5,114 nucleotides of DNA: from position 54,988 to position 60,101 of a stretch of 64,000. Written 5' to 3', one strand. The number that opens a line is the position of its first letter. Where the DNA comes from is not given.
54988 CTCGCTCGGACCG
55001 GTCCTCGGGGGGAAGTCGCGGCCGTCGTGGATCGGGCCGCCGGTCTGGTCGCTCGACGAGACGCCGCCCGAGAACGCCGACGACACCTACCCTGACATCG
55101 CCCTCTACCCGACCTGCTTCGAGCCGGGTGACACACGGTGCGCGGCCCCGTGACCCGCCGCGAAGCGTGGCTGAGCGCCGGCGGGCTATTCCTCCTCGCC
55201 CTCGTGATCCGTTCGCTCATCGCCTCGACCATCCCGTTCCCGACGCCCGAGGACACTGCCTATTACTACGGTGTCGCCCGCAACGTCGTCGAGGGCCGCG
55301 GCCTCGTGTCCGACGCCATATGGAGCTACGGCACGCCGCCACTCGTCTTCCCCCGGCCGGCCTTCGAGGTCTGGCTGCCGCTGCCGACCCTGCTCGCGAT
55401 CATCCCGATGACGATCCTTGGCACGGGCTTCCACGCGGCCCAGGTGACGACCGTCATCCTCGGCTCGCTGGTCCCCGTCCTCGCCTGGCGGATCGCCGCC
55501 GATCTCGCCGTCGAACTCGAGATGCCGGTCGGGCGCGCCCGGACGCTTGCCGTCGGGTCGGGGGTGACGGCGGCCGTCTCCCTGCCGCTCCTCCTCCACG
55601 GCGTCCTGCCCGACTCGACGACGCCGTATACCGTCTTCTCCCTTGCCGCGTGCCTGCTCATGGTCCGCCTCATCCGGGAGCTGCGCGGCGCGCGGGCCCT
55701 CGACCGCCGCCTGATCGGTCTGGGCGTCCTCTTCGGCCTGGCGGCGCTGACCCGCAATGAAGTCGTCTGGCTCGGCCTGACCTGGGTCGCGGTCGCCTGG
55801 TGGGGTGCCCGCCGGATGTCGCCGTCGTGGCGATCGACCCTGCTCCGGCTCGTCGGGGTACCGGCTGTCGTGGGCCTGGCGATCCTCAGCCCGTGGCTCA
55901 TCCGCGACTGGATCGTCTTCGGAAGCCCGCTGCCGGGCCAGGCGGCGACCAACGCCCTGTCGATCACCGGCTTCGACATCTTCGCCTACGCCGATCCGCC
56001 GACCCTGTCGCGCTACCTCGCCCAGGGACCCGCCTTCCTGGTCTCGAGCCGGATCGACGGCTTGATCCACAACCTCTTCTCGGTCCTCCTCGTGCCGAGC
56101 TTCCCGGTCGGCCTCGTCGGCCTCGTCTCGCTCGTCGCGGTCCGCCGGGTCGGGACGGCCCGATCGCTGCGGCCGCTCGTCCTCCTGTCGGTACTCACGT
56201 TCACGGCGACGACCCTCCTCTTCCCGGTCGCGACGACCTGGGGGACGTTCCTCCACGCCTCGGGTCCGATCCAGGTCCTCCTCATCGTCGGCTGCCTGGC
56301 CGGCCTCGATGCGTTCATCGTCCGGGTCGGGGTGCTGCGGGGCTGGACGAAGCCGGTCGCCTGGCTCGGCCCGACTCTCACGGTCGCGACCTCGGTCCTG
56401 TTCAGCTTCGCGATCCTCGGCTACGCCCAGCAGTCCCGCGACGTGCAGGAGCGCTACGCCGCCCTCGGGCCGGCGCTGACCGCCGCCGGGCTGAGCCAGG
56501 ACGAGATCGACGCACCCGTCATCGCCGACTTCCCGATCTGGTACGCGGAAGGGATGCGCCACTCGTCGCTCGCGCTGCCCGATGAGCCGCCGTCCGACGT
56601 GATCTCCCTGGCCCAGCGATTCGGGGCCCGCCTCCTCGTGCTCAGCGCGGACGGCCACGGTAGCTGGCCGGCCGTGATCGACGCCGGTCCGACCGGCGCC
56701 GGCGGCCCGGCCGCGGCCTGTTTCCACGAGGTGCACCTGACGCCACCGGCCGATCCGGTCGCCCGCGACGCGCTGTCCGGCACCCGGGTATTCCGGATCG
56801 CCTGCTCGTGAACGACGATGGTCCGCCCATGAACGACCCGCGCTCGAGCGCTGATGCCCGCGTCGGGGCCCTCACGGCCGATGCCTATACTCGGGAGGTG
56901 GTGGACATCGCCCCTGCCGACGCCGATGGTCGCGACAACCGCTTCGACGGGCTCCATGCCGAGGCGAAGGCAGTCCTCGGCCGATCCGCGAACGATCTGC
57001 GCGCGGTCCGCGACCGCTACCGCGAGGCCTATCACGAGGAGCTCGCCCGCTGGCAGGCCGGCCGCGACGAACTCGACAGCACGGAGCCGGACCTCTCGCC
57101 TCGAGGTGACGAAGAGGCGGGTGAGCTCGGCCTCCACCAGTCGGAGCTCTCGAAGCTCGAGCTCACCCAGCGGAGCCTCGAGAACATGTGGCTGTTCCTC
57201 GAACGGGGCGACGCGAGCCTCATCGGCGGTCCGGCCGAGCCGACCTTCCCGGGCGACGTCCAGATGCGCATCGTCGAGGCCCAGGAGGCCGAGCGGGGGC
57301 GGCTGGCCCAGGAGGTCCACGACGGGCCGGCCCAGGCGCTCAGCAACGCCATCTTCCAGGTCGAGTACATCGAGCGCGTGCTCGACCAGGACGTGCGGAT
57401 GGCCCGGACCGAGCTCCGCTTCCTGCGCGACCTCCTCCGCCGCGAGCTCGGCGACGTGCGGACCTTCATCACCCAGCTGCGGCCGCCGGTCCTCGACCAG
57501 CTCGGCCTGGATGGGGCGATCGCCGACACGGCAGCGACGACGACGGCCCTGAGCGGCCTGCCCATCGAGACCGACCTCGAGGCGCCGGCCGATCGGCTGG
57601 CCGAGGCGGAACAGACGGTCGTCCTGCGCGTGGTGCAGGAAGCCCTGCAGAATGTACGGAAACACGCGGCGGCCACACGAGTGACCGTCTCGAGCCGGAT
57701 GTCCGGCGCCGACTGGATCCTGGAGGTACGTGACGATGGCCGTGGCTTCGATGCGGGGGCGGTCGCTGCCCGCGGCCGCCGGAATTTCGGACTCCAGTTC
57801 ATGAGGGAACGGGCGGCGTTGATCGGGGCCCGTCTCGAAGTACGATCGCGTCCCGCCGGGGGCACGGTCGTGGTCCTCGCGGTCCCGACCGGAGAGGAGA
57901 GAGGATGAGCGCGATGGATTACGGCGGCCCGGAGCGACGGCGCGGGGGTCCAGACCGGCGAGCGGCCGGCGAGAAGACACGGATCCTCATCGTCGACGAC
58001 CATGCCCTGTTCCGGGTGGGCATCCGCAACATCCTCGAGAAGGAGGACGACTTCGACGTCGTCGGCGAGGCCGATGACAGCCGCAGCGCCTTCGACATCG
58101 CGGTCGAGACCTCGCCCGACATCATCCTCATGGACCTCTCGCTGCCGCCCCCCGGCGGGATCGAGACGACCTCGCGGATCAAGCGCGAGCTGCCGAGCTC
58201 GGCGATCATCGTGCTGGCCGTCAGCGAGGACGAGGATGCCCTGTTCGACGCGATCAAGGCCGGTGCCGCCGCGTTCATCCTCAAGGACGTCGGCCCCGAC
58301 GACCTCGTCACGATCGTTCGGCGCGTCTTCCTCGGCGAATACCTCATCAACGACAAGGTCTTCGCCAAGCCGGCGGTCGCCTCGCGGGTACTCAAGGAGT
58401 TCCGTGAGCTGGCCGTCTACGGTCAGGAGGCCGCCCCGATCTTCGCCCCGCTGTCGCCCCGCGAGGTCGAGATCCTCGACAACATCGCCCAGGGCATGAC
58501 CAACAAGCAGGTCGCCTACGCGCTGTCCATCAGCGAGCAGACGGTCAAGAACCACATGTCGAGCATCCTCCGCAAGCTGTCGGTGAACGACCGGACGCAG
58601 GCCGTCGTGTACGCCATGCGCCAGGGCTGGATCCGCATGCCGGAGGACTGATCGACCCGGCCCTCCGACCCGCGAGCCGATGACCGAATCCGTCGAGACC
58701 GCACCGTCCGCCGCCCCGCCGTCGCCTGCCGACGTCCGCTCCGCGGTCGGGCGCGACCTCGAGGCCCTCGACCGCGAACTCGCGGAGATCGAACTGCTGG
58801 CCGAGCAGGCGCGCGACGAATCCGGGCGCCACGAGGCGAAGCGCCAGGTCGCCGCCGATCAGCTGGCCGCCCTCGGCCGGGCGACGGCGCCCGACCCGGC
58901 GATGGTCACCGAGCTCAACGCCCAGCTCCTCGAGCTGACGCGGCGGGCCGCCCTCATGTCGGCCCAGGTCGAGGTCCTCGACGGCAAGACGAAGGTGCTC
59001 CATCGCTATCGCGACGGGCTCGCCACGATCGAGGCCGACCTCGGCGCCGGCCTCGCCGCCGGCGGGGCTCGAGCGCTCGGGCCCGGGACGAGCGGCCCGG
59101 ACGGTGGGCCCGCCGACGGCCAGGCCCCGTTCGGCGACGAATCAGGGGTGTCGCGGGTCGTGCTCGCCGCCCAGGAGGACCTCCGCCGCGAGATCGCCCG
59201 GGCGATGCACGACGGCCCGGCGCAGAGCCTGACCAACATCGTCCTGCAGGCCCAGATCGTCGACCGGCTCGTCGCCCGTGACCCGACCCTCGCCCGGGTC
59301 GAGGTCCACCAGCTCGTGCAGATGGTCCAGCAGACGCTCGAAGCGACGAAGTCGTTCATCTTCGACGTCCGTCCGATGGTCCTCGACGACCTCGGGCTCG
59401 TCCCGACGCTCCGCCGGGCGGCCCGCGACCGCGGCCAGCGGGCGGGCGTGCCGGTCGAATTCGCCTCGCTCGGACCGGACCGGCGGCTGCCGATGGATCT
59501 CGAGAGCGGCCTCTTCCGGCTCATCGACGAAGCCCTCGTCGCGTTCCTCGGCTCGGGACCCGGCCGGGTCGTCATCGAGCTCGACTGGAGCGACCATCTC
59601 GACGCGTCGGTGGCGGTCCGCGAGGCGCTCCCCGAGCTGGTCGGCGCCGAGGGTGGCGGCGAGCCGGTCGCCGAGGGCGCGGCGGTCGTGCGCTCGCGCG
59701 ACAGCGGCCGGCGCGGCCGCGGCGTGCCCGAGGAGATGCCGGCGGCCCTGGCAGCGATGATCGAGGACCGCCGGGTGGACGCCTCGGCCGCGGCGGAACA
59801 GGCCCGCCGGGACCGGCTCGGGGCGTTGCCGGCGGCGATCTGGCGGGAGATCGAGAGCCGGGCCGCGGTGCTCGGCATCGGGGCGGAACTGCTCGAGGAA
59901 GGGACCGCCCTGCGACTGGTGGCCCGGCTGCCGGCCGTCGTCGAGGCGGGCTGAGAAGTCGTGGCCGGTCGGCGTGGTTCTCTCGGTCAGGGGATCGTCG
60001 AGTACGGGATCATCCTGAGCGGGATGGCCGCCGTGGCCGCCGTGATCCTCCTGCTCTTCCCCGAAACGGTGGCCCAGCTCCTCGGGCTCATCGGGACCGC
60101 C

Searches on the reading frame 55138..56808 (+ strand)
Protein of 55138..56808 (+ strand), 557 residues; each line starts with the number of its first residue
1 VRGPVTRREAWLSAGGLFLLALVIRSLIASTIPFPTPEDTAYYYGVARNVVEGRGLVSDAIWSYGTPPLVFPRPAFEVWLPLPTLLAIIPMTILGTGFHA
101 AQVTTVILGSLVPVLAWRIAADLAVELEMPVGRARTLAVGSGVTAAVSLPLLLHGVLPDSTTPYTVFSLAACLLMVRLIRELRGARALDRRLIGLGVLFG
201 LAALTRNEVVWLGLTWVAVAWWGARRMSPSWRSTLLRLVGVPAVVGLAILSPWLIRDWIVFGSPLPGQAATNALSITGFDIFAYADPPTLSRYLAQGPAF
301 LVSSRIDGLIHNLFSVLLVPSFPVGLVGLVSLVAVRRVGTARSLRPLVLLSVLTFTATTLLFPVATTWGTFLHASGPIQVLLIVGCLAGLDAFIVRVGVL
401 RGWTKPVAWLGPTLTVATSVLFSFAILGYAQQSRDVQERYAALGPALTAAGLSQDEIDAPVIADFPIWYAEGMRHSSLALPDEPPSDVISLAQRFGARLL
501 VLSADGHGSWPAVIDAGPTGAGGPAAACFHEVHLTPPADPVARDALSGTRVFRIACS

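Call 7: search_protein_families(library=pfam, proteins=[window:55138-56808:+], max_evalue=0.01)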
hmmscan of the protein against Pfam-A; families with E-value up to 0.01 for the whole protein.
window:55138-56808:+ (557 aa): 0 families

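Call 13: search_protein_families(library=ncbifam, proteins=[window:55138-56808:+], max_evalue=0.01)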
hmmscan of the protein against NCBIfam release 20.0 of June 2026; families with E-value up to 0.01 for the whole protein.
window:55138-56808:+ (557 aa): 0 families

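Call 15: search_solved_structures(query=window:55138-56808:+, max_evalue=10)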
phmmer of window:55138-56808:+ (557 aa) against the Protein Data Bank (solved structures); distinct sequences matched with E-value up to 10: 5.
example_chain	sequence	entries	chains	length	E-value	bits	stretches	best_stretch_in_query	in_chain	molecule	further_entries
5xnp_D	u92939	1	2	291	1.3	11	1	64-134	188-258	Receptor-type tyrosine-protein phosphatase delta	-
4rca_A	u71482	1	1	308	1.3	11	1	64-134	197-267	Receptor-type tyrosine-protein phosphatase delta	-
5wy8_A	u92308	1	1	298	1.3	11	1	64-134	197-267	Receptor-type tyrosine-protein phosphatase delta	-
5y32_A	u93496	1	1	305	1.4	10.9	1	64-134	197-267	Receptor-type tyrosine-protein phosphatase delta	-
5xwu_A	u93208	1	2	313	1.4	10.9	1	64-134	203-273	Receptor-type tyrosine-protein phosphatase delta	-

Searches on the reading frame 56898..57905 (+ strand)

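Call 7: search_protein_families(library=pfam, proteins=[window:56898-57905:+], max_evalue=0.01)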
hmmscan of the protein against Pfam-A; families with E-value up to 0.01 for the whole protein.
window:56898-57905:+ (336 aa): 3 families
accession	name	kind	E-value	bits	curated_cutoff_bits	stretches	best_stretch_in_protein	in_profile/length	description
PF07730.19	HisKA_3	-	1.4e-14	54.8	24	1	132-199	1-68/68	Histidine kinase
PF02518.31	HATPase_c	-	2.4e-12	47.7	26.4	1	242-331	6-109/111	Histidine kinase-, DNA gyrase B-, and HSP90-like ATPase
PF22455.1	PqqF_C_3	-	0.0021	18.5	27.9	1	233-280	9-56/128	PQQ synthase PqqF, C-terminal lobe domain 3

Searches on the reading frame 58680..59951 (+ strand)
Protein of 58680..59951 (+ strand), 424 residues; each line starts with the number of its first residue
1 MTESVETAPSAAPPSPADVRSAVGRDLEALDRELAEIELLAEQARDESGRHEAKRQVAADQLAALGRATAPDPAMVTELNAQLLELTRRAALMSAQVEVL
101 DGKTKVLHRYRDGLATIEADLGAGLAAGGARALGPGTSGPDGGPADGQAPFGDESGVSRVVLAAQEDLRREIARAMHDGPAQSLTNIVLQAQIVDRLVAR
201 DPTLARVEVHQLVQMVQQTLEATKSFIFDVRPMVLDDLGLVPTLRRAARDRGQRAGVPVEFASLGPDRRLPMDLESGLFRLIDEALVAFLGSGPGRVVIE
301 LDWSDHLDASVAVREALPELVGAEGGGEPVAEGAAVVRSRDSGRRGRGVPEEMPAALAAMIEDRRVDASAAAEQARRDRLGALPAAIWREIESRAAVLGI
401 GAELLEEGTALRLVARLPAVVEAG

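Call 10: search_protein_families(library=pfam, proteins=[window:58680-59951:+], max_evalue=0.01)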
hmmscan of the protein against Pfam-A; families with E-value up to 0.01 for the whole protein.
window:58680-59951:+ (424 aa): 1 family
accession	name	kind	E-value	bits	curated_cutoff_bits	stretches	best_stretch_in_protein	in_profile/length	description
PF07730.19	HisKA_3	-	1.1e-12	48.7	24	1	169-235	2-68/68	Histidine kinase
